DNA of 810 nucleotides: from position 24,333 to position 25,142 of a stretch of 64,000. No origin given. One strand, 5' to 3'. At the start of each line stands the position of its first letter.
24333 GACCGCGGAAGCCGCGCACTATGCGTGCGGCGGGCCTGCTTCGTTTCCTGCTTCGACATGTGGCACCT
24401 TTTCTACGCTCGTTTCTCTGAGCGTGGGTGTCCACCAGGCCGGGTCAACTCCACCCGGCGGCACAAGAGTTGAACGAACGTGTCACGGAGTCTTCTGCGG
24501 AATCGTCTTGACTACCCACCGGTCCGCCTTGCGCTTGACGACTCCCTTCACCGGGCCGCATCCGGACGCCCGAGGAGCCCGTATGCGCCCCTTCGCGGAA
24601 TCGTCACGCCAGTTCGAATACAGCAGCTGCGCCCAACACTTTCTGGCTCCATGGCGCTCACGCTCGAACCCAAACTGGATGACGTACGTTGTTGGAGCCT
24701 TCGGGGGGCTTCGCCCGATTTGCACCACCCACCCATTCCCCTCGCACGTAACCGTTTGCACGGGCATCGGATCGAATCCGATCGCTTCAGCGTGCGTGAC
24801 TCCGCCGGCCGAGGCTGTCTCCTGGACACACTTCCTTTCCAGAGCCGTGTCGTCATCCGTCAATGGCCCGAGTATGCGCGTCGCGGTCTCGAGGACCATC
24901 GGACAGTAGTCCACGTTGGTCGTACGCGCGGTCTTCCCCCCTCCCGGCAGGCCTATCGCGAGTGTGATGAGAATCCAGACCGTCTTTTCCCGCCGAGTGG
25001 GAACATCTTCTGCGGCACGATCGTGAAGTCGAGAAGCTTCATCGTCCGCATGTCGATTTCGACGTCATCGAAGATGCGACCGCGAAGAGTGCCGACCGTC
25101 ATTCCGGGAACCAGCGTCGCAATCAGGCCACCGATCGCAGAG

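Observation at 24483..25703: Second, inverted copy of the His/Cys + exported-protein module with a start-less partner gene and an extra 55-aa ORF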

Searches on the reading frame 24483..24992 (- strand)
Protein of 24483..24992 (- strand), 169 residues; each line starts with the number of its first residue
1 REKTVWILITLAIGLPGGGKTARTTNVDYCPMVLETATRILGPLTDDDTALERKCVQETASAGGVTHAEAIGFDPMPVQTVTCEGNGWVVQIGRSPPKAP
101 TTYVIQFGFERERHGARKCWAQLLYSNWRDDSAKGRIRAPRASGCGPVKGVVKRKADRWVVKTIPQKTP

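Call 3: search_protein_families(library=pfam, proteins=[window:24483-24992:-], max_evalue=1)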
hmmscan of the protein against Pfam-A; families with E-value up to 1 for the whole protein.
window:24483-24992:- (169 aa): 0 families

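Call 21: find_homologous_proteins(query=window:24483-24992:-)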
Query window:24483-24992:- (169 aa): 6 proteins with E <= 0.001 among 48 candidates.
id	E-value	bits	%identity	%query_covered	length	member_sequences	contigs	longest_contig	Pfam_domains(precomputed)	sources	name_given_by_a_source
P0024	3.2e-99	348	90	98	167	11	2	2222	-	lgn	-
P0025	1.9e-92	326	86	98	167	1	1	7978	-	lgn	-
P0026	5.9e-83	295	78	98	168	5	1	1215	-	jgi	jgi:hypothetical protein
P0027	9.0e-63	229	92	64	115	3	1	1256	-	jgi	-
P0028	6.4e-49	184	89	56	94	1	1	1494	-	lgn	-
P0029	3.9e-41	159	74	56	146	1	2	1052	-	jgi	jgi:hypothetical protein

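Call 43: find_encoding_contigs(protein=P0025, flank=6000, max_places=2)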
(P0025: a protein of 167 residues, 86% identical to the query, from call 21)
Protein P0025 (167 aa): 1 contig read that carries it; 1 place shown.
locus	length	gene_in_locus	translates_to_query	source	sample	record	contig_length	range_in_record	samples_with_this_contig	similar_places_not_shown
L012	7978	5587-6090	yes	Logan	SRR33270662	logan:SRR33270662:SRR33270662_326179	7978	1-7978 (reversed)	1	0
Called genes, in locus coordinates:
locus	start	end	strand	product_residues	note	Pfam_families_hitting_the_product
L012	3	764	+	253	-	?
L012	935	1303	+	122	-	-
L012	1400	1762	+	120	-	-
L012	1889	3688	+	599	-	-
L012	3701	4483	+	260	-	PF13489:Methyltransf_23, PF08241:Methyltransf_11, PF08242:Methyltransf_12, PF13649:Methyltransf_25, PF13847:Methyltransf_31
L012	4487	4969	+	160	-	-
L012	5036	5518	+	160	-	-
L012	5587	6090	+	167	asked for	-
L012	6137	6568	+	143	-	PF22016:DUF6933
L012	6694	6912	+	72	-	-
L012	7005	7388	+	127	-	-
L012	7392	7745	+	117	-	-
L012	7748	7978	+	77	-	?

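Call 44: find_encoding_contigs(protein=P0024, flank=3000, max_places=3)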
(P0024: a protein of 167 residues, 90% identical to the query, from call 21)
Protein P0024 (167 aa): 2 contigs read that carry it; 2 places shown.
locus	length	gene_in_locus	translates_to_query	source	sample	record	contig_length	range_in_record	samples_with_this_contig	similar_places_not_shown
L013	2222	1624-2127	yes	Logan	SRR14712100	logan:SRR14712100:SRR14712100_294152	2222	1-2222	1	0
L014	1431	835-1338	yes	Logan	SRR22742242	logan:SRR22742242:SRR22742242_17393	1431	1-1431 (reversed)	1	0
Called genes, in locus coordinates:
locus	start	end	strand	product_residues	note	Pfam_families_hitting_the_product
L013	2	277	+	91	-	?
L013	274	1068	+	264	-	PF13489:Methyltransf_23, PF08241:Methyltransf_11, PF08242:Methyltransf_12, PF13649:Methyltransf_25, PF13847:Methyltransf_31 (weak)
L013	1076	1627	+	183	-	-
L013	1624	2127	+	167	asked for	-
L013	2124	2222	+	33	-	?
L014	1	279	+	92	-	?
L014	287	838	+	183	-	-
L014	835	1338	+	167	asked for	-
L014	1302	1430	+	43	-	?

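Call 56: find_homologous_proteins(query=A5, max_evalue=0.01)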
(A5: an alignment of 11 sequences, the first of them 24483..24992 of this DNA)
Query A5 (11 sequences) (169 aa, profile of the alignment): 33 proteins with E <= 0.01 among 3707 candidates.
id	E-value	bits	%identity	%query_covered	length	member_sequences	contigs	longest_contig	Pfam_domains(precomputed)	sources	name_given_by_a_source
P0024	1.3e-67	244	90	98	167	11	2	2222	-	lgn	-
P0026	3.5e-66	240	78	98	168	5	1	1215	-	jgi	jgi:hypothetical protein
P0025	1.9e-63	231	86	98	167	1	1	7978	-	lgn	-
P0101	3.2e-46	175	22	93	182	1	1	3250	-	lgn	-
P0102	6.2e-45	171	24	40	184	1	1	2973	-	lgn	-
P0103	1.0e-44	170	21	89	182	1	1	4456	-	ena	-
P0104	1.1e-44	170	21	95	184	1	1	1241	-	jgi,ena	-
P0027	2.6e-43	165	92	64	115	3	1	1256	-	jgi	-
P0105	7.3e-43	164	30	25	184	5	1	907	-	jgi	-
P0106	1.2e-38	150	-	-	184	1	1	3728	-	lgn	-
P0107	3.8e-38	149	21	53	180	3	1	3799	-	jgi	jgi:hypothetical protein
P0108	8.1e-38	147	20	97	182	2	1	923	-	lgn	-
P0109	1.8e-36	143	25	31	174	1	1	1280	-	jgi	-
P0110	4.7e-36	142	19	83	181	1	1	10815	-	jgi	jgi:hypothetical protein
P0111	1.1e-35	141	18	87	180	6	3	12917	-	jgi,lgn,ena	jgi:hypothetical protein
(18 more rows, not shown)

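Call 62: search_protein_families(library=pfam, proteins=[L012:1889-3688:+], max_evalue=0.01)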
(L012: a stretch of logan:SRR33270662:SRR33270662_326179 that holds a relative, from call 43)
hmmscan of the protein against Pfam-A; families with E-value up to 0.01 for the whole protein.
L012:1889-3688:+ (599 aa): 1 family
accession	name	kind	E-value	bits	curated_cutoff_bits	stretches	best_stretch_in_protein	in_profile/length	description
PF06739.17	SBBP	-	0.0055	17.1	20.5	0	422-449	2-30/38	Beta-propeller repeat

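Call 63: search_protein_families(library=ncbifam, proteins=[P0024], max_evalue=1)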
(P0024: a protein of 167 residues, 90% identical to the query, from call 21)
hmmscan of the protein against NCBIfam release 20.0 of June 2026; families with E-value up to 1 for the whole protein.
P0024 (167 aa): 0 families

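Call 65: predict_structure(alignment_id=A6)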
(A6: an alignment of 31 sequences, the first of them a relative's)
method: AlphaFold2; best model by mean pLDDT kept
length: 167 residues; sequences in the alignment: 31
mean_pLDDT: 83.0   pTM: 0.76
mean pLDDT of the five models: 83.0, 82.9, 82.5, 82.0, 81.4
residues with pLDDT >= 90: 91; 70-90: 43; 50-70: 10; < 50: 23
segments of 3 or more residues with pLDDT < 50: 1-23
pLDDT, mean of each block of 10 residues (from residue 1): 45 40 68 96 85 95 96 88 97 90 94 93 90 75 88 92 76
secondary structure, 60 per line:
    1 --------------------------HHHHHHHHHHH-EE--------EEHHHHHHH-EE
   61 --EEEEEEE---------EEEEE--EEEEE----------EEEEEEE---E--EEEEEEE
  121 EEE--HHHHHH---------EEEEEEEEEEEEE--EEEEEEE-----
elements in order: H27-37 H51-57 E63-69 E79-83 E86-90 E101-107 E114-123 H126-131 E141-153 E156-162

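Call 67: fold_search(model_id=the predicted structure, library=pdb)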
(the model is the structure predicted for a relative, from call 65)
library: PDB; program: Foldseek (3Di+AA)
matches with E <= 10: 762; with E <= 0.001: 0
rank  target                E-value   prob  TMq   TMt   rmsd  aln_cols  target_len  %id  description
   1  3vhx_B                1.5e-01  0.21  0.24  0.33  11.8       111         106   11  The crystal structure of Arf6-MKLP1 (Mitotic kinesin-like protein 1) complex (released 2012-05-16)
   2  7b0i_A                1.7e-01  0.21  0.20  0.05  12.5        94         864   10  Structure of a minimal SF3B core in complex with spliceostatin A (form II) (released 2021-08-04)
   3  3vhx_F                1.9e-01  0.20  0.24  0.34  11.8       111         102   11  The crystal structure of Arf6-MKLP1 (Mitotic kinesin-like protein 1) complex (released 2012-05-16)
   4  2rsx_MODEL_1_A        2.1e-01  0.25  0.20  0.21  11.1        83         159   13  Solution structure of IseA, an inhibitor protein of DL-endopeptidases from Bacillus subtilis (released 2012-10-31)
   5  4r40_C                2.1e-01  0.10  0.19  0.10  16.5       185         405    8  Crystal Structure of TolB/Pal complex from Yersinia pestis. (released 2014-09-03)
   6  6w3f_A                2.2e-01  0.38  0.18  0.24   4.8        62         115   11  Rd1NTF2_05_I64F_A80G_T94P_D101K_L106W (released 2020-04-15)
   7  3iax_A                2.3e-01  0.13  0.14  0.06  14.9       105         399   10  The crystal structure of the TolB box of Colicin A in complex with TolB reveals important differences in the recruitme (released 2009-10-13)
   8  8i2e_A                2.5e-01  0.30  0.20  0.21  10.7        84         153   10  Crystal structure of Bacillus subtilis LytE in complex with IseA (released 2023-04-05)
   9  4pwz_A                2.5e-01  0.11  0.13  0.06  13.1       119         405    9  Crystal structure of TolB protein from Yersinia pestis CO92 (released 2014-04-02)
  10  7ozs_C                2.9e-01  0.12  0.24  0.18  11.9       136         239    9  Structure of the hexameric 5S RNP from C. thermophilum (released 2022-10-12)
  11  8arm                  3.7e-01  0.05  0.14  0.11  16.3       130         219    9  Crystal structure of LSSmScarlet2 (released 2022-11-02)
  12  2ivz_C                4.0e-01  0.11  0.14  0.07  13.4       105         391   10  Structure of TolB in complex with a peptide of the colicin E9 T- domain (released 2006-08-16)
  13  2hqs_A                4.0e-01  0.10  0.17  0.08  13.3       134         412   10  Crystal structure of TolB/Pal complex (released 2007-04-03)
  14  7b91_A                4.8e-01  0.11  0.20  0.05  12.4        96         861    8  Structure of a minimal SF3B core in complex with pladienolide D (form I) (released 2021-08-04)
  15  3vic_B                4.8e-01  0.04  0.14  0.11  16.5       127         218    7  Green-fluorescent variant of the non-fluorescent chromoprotein Rtms5 (released 2012-06-06)
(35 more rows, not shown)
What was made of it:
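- Tried and rejected: The fold is unassigned (calls 65, 67).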
